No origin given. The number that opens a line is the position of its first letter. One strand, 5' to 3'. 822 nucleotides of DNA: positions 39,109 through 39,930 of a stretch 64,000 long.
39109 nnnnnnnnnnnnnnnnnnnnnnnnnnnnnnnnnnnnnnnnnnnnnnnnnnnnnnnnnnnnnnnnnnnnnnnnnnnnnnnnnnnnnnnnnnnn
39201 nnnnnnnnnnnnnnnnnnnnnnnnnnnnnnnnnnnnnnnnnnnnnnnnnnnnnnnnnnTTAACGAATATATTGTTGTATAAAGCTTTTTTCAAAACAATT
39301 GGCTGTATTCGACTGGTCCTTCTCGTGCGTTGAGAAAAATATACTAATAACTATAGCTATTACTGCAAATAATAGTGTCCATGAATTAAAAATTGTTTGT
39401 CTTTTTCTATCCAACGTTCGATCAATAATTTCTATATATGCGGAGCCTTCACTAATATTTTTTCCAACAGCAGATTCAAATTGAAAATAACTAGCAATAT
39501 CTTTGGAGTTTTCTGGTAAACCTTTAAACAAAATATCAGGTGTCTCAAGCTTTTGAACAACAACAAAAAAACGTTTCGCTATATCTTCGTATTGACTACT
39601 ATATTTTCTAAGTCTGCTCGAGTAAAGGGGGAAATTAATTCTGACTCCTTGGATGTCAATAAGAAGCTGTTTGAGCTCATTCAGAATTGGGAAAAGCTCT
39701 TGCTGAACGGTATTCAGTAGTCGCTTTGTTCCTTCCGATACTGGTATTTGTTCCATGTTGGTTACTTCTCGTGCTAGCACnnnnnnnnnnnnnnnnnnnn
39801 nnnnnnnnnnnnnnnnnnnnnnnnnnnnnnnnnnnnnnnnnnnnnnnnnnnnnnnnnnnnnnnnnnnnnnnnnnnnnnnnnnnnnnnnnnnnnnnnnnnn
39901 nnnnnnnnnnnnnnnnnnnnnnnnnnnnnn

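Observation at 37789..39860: Low-GC islet of four small hypothetical genes abutting the 3' end of tRNA-Glu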

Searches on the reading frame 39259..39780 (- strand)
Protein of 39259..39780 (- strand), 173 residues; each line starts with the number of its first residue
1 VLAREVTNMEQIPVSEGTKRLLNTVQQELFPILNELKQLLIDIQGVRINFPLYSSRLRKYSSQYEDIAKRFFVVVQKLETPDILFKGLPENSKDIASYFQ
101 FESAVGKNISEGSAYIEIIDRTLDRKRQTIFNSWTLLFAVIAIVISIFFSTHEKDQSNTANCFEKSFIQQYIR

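Call 6: search_protein_families(library=pfam, proteins=[window:39259-39780:-], max_evalue=0.1)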
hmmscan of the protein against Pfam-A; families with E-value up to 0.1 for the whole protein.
window:39259-39780:- (173 aa): 2 families
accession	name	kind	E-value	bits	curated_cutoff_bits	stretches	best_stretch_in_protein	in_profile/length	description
PF01545.26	Cation_efflux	-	0.029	14.6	26.6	1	114-154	85-125/198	Cation efflux family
PF14146.11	DUF4305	-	0.03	14.8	27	1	125-142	9-26/37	Domain of unknown function (DUF4305)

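Call 7: search_protein_families(library=ncbifam, proteins=[window:39259-39780:-], max_evalue=1)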
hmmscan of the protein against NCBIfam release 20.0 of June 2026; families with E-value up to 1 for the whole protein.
window:39259-39780:- (173 aa): 2 families
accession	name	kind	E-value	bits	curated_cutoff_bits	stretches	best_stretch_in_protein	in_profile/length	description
TIGR00792.1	gph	subfamily_domain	0.042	12.5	231.35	1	92-162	134-205/437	glycoside-pentoside-hexuronide (GPH):cation symporter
TIGR00998.1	8a0101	subfamily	0.17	10.8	390.8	1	130-165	4-39/334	EmrA/EmrK family multidrug efflux transporter periplasmic adaptor subunit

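Call 8: search_protein_families(library=phrogs, proteins=[window:39259-39780:-], max_evalue=1)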
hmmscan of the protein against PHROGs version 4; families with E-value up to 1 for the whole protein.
window:39259-39780:- (173 aa): 2 families
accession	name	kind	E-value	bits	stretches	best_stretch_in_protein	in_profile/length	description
phrog_24465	-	unknown function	0.2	12.7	1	69-130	52-109/121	-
phrog_28294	-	unknown function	0.22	12.8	1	4-46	9-52/79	-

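Call 9: search_protein_families(library=padloc, proteins=[window:39259-39780:-], max_evalue=1)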
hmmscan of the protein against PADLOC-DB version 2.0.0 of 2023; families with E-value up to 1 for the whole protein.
window:39259-39780:- (173 aa): 0 families

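Call 13: find_encoding_contigs(protein=window:39259-39780:-, flank=10000, max_places=10)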
Protein window:39259-39780:- (173 aa): no gene with exactly this product is on record in the collection.

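Call 24: find_homologous_proteins(query=window:39259-39756:-, max_evalue=0.01)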
Query window:39259-39756:- (165 aa): 26 proteins with E <= 0.01 among 70 candidates.
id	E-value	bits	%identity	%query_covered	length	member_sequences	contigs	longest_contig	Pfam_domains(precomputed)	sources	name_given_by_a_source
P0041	1.3e-100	352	100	100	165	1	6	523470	-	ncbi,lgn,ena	ncbi:MAG: hypothetical protein AAB388_01400 [Patescibacteria group bacterium]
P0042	8.7e-71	255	71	100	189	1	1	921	-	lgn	-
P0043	5.2e-69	249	71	100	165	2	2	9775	-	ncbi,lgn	-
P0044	2.2e-68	247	68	100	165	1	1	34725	-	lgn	-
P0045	9.4e-68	245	75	90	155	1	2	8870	-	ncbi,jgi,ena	-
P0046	5.7e-67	242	76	87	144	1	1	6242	-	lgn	-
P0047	2.4e-66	240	80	84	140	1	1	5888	-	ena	-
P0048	2.2e-63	231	66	98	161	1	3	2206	-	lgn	-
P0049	4.4e-62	227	65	96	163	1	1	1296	-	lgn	-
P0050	1.0e-61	225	68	90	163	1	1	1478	-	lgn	-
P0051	2.0e-61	224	69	88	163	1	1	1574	-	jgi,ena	jgi:hypothetical protein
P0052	4.8e-61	223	70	92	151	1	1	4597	-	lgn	-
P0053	1.0e-60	222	72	85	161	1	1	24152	-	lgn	-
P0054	2.9e-59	217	65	91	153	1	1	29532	-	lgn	-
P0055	7.5e-59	216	79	76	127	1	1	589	-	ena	-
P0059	1.1e-41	160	56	81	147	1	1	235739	-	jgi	jgi:hypothetical protein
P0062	1.0e-39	154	57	78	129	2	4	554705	-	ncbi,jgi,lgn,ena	-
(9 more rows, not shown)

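Call 25: find_encoding_contigs(protein=P0044, flank=8000, max_places=2)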
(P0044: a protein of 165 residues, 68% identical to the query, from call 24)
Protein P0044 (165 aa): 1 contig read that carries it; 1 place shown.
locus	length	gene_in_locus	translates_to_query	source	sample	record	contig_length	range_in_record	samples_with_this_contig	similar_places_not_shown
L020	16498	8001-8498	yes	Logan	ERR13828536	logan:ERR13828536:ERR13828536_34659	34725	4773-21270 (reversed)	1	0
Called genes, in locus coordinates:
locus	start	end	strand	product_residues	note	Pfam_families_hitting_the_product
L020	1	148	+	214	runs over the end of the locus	PF00881:Nitroreductase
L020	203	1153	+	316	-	-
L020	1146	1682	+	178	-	-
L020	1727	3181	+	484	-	PF03193:RsgA_GTPase (faint), PF00005:ABC_tran, PF01078:Mg_chelatase (faint), PF02463:SMC_N (faint), PF13401:AAA_22 (faint), PF13555:AAA_29 (faint), PF13304:AAA_21 (weak), PF00005:ABC_tran, +2 more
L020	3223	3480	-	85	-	-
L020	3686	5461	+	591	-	PF00009:GTP_EFTU, PF01926:MMR_HSR1 (weak), PF22042:EF-G_D2, PF03144:GTP_EFTU_D2, PF00679:EFG_C, PF21018:BipA_C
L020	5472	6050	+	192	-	PF07963:N_methyl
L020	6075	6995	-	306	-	PF01745:IPT, PF01715:IPPT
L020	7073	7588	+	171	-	PF07963:N_methyl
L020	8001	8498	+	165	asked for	-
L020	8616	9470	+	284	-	-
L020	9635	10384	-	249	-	-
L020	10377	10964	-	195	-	PF04542:Sigma70_r2, PF08281:Sigma70_r4_2, PF04545:Sigma70_r4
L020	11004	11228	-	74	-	-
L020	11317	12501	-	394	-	PF12704:MacB_PCD, PF02687:FtsX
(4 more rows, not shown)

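Call 26: find_encoding_contigs(protein=P0062, flank=8000, max_places=3)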
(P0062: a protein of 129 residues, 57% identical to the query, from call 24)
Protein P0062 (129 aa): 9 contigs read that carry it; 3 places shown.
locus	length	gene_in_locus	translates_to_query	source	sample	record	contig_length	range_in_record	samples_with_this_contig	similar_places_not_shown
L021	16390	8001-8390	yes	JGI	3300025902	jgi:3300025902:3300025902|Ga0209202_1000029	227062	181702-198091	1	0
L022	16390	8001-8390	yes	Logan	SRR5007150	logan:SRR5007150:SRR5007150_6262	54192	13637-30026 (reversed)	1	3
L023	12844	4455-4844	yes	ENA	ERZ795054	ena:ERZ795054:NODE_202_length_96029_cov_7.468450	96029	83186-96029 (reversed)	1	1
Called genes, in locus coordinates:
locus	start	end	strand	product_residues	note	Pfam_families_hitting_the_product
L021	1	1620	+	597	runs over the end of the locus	PF00009:GTP_EFTU, PF14492:EFG_III, PF00679:EFG_C, PF06421:LepA_C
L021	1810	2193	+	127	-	PF04977:DivIC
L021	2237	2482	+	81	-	PF00462:Glutaredoxin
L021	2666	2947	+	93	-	-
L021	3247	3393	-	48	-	-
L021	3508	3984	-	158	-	PF00011:HSP20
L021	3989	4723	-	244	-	PF13367:PrsW-protease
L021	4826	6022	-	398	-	PF00814:TsaD, PF22521:HypF_C_2 (weak)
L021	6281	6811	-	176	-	-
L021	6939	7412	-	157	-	-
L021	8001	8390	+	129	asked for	-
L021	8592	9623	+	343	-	PF00465:Fe-ADH (weak), PF13685:Fe-ADH_2 (weak), PF01761:DHQ_synthase, PF24621:DHQS_C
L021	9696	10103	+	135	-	-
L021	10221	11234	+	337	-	PF02195:ParB_N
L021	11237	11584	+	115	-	PF12961:DUF3850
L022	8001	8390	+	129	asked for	-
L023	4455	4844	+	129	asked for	-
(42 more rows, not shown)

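Call 27: find_encoding_contigs(protein=P0059, flank=8000, max_places=2)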
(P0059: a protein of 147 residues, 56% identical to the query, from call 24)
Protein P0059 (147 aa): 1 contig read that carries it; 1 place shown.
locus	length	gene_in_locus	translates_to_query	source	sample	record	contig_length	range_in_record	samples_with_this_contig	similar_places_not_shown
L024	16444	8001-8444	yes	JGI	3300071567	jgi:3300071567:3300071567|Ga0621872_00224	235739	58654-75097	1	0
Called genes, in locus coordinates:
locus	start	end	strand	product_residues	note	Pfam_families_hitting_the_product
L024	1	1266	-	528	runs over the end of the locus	PF00239:Resolvase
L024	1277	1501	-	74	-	-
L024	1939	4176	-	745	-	PF00270:DEAD, PF04851:ResIII, PF18766:SWI2_SNF2 (weak), PF27151:YagJ (weak)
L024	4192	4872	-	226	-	-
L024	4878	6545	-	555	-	PF01555:N6_N4_Mtase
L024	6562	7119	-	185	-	-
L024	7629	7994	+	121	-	-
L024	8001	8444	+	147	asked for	-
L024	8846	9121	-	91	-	PF18895:T4SS_pilin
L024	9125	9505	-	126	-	PF18895:T4SS_pilin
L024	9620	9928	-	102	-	PF18895:T4SS_pilin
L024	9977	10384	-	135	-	PF18895:T4SS_pilin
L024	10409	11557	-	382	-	PF01833:TIG (weak), PF01476:LysM, PF18895:T4SS_pilin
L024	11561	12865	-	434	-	PF01547:SBP_bac_1, PF13416:SBP_bac_8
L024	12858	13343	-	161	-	PF01728:FtsJ (weak), PF01135:PCMT, PF01209:Ubie_methyltran, PF05175:MTS (weak), PF06325:PrmA (weak), PF13847:Methyltransf_31, PF08241:Methyltransf_11, PF13649:Methyltransf_25, +4 more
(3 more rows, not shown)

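Call 37: find_related_loci(query=A1, collection=genome_contigs, flank=6000)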
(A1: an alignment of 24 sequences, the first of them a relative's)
Query A1 (165 aa) in genome_contigs; peptide patterns used: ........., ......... (x = any residue, [..] = any of these).
14 stretches matched a pattern; 4 encode a relative of the query (tblastn E <= 1e-3); 4 distinct loci.
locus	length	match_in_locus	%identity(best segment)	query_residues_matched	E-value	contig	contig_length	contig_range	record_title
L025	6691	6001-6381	75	2-128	1e-61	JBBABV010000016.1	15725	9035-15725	MAG: Candidatus Paceibacterota bacterium isolate SO_2017_LW1_31 NODE_2989_length_15725_cov_3.755289_LW64-88_2017, whole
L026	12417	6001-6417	58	3-141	6e-53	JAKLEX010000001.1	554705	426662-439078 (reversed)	MAG: Patescibacteria group bacterium isolate RA.bin143 RA.bin143_1, whole genome shotgun sequence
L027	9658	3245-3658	49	3-140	7e-41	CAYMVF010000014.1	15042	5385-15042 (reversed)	MAG TPA_asm: uncultured Candidatus Saccharibacteria bacterium isolate SRP257259_co1_410 genome assembly, contig: NODE_51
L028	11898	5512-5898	50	3-131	3e-38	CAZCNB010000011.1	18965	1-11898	MAG TPA_asm: uncultured Candidatus Saccharibacteria bacterium isolate SRP135725_co1_330 genome assembly, contig: NODE_37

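Call 39: find_related_loci(query=A1, collection=metagenome_contigs, flank=6000)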
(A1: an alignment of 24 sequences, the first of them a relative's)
Query A1 (165 aa) in metagenome_contigs; peptide patterns used: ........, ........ (x = any residue, [..] = any of these).
309 stretches matched a pattern; 16 encode a relative of the query (tblastn E <= 1e-3); 16 distinct loci.
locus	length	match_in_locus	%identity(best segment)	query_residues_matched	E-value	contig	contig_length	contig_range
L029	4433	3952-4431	83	1-160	1e-87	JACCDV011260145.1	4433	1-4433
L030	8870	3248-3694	75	1-149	8e-76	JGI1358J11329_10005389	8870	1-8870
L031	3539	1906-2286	75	2-128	3e-61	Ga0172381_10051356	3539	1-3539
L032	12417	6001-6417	58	3-141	2e-52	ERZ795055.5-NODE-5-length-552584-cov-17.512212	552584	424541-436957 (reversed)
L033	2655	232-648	59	3-141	7e-53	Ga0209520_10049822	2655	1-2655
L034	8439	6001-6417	58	3-141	8e-53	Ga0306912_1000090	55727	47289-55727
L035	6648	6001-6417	59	3-141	9e-53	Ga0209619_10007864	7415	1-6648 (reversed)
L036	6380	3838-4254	59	3-141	9e-53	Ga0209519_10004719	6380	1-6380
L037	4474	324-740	58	3-141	8e-53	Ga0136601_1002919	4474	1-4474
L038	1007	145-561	52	3-141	4e-48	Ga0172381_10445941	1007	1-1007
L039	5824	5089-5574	49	3-161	4e-45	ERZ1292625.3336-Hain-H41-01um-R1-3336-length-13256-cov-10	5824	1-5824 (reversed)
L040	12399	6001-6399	56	2-134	5e-45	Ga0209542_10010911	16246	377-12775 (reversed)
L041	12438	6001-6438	45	1-138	9e-35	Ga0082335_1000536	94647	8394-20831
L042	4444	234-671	45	1-138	9e-35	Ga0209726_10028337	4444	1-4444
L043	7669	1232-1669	45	1-138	9e-35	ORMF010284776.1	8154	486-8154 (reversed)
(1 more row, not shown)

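Call 51: search_solved_structures(query=A1, max_evalue=10)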
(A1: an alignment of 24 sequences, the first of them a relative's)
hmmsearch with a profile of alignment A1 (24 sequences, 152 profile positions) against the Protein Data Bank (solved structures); distinct sequences matched with E-value up to 10: 8.
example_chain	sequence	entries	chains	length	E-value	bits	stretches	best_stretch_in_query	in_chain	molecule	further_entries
9fqr_D0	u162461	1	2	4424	0.14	14.9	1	5-88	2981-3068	Dynein axonemal heavy chain 2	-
8s2p_AAA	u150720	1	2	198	0.34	13.7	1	20-98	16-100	Lipoprotein, putative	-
8j07_k9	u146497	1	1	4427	0.36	13.7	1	6-88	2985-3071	Dynein axonemal heavy chain 2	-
1bod_A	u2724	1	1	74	0.95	12.3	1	60-99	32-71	CALBINDIN D9K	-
1n65_A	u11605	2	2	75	1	12.2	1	60-99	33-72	Vitamin D-dependent calcium-binding protein, intestinal | Protein S100-G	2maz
1boc_A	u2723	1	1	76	1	12.1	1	60-99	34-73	CALBINDIN D9K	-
1ht9_A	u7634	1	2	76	1.1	12.1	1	60-99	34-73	CALBINDIN D9K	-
1kqv_A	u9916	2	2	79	1.2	12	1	60-99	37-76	VITAMIN D-DEPENDENT CALCIUM-BINDING PROTEIN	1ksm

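Call 56: predict_structure(alignment_id=A1)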
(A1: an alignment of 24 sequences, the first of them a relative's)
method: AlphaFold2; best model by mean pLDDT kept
length: 165 residues; sequences in the alignment: 24
mean_pLDDT: 85.5   pTM: 0.69
mean pLDDT of the five models: 85.5, 85.5, 84.4, 84.1, 83.2
residues with pLDDT >= 90: 87; 70-90: 52; 50-70: 23; < 50: 3
segments of 3 or more residues with pLDDT < 50: none
pLDDT, mean of each block of 10 residues (from residue 1): 69 94 97 88 81 96 96 89 85 92 96 93 89 92 69 58 54
secondary structure, 60 per line:
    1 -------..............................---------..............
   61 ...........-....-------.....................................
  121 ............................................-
elements in order: H8-37 H47-71 H73-76 H84-164

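Call 60: fold_search(model_id=the predicted structure, library=pdb)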
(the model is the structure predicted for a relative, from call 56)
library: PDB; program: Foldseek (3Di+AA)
matches with E <= 10: 318; with E <= 0.001: 0
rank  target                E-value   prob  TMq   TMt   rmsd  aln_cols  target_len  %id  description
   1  6r2g_A                6.3e-02  0.99  0.44  0.48   7.2       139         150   11  Crystal structure of a single-chain protein mimetic of the gp41 NHR trimer in complex with the synthetic CHR peptide C (released 2019-07-10)
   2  5aqs_D                1.3e-01  0.92  0.37  0.49   5.2       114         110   17  Fragment-based screening of HSP70 sheds light on the functional role of ATP-binding site residues (released 2016-10-05)
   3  9fed                  2.0e-01  0.96  0.44  0.40   7.5       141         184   10  Single-chain chimeric protein mimicking the interaction between HR1 and HR2 in HIV gp41 (released 2025-05-28)
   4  5aqk_B                2.3e-01  0.91  0.39  0.52   4.0       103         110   18  Fragment-based screening of HSP70 sheds light on the functional role of ATP-binding site residues (released 2016-10-05)
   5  5aqf_D                2.3e-01  0.84  0.36  0.47   5.2       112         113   19  Fragment-based screening of HSP70 sheds light on the functional role of ATP-binding site residues (released 2016-10-05)
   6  8ek4_B                2.3e-01  0.51  0.28  0.32   7.9       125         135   13  De novo designed ice-binding proteins from twist-constrained helices (released 2023-07-12)
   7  5aqf_B                2.5e-01  0.84  0.37  0.48   5.2       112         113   19  Fragment-based screening of HSP70 sheds light on the functional role of ATP-binding site residues (released 2016-10-05)
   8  5aqi_B                2.6e-01  0.91  0.40  0.52   4.4       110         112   16  Fragment-based screening of HSP70 sheds light on the functional role of ATP-binding site residues (released 2016-10-05)
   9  5aqg_F                2.8e-01  0.91  0.40  0.53   4.3       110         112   16  Fragment-based screening of HSP70 sheds light on the functional role of ATP-binding site residues (released 2016-10-05)
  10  8ek4_A                2.8e-01  0.69  0.35  0.40   7.5       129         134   12  De novo designed ice-binding proteins from twist-constrained helices (released 2023-07-12)
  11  5aqq_D                3.1e-01  0.87  0.37  0.51   4.1       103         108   18  Fragment-based screening of HSP70 sheds light on the functional role of ATP-binding site residues (released 2016-10-05)
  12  5aqg_D                3.3e-01  0.87  0.39  0.51   4.5       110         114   16  Fragment-based screening of HSP70 sheds light on the functional role of ATP-binding site residues (released 2016-10-05)
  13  5aqq_B                3.3e-01  0.84  0.36  0.49   4.4       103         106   16  Fragment-based screening of HSP70 sheds light on the functional role of ATP-binding site residues (released 2016-10-05)
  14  5aqp_F                3.4e-01  0.93  0.42  0.57   3.8       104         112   18  Fragment-based screening of HSP70 sheds light on the functional role of ATP-binding site residues (released 2016-10-05)
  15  5aqq_F                3.4e-01  0.92  0.36  0.51   4.2       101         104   19  Fragment-based screening of HSP70 sheds light on the functional role of ATP-binding site residues (released 2016-10-05)
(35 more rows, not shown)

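Call 86: find_related_loci(query=A1, collection=viral_contigs, flank=5000)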
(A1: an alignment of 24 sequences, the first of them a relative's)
Query A1 (165 aa) in viral_contigs; peptide patterns used: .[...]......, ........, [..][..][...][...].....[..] (x = any residue, [..] = any of these).
193 stretches matched a pattern, but none encodes a relative of the query by tblastn (E <= 1e-3).
